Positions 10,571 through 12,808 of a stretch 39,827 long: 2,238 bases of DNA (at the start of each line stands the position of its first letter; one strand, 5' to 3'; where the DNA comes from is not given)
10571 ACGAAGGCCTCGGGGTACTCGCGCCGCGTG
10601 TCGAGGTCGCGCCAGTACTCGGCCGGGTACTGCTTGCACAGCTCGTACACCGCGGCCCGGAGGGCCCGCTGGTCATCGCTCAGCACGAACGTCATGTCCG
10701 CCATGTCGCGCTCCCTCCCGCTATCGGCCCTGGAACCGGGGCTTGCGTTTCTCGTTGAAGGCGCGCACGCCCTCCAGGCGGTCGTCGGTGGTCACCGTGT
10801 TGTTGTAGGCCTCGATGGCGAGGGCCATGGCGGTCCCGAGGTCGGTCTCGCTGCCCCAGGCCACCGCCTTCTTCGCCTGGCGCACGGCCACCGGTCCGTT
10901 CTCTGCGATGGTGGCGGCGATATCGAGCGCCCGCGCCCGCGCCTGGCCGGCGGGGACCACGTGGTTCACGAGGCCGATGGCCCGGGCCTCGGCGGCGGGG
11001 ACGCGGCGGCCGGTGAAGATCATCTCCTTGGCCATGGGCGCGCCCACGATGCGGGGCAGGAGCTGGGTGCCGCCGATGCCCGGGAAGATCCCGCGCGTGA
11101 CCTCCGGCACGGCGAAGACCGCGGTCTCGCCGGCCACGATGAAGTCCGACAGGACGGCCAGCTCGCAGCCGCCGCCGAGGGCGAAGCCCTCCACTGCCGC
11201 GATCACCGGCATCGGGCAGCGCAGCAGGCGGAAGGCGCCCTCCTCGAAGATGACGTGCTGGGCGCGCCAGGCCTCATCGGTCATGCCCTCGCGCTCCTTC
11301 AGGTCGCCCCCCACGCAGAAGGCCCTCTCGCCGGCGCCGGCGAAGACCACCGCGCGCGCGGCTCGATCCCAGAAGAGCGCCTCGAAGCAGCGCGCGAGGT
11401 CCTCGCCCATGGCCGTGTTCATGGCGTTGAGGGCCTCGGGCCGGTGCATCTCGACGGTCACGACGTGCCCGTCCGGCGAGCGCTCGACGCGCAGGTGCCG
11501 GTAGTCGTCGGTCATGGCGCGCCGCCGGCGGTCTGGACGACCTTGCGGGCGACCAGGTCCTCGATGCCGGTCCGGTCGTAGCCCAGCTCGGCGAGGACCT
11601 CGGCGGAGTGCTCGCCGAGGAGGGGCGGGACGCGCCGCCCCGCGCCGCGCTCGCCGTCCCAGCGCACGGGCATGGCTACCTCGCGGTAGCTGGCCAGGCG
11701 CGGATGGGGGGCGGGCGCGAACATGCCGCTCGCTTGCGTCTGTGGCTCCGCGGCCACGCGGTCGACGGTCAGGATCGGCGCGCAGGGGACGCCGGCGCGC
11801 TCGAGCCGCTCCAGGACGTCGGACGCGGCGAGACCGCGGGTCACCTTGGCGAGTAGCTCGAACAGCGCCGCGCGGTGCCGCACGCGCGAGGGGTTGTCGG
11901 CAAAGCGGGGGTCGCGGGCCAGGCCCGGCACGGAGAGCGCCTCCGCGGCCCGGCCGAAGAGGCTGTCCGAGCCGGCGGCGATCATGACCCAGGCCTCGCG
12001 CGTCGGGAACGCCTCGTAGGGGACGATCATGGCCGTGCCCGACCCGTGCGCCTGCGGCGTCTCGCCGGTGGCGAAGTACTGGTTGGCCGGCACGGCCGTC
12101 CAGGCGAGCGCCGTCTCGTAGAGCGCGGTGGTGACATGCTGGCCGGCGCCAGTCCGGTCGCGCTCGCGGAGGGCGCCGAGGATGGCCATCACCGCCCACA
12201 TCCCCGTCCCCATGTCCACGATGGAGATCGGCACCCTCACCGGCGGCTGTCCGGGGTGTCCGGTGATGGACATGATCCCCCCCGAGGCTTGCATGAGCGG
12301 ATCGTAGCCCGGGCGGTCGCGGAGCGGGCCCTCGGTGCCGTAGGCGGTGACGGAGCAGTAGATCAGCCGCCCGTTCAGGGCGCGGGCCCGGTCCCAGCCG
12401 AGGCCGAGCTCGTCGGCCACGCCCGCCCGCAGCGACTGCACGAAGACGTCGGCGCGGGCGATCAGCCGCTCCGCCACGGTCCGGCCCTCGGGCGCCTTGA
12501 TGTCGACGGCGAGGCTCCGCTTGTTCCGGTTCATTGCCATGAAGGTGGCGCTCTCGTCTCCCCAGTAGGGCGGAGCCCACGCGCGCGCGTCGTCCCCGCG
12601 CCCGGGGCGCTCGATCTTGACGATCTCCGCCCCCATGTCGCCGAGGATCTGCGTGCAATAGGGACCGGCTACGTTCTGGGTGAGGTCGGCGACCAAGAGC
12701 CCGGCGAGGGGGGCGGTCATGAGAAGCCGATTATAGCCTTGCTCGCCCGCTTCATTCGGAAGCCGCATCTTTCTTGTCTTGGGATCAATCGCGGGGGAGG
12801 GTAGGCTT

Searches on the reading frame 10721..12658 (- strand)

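Call 20: search_protein_families(library=pfam, proteins=[window:10721-12658:-])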
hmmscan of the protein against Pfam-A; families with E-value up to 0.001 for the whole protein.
window:10721-12658:- (645 aa): 2 families
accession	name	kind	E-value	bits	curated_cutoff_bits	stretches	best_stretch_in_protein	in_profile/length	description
PF00378.25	ECH_1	-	7.9e-64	215.8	27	1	398-644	5-250/251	Enoyl-CoA hydratase/isomerase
PF16113.10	ECH_2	-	1.4e-37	130.4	27.2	1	401-572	3-176/335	Enoyl-CoA hydratase/isomerase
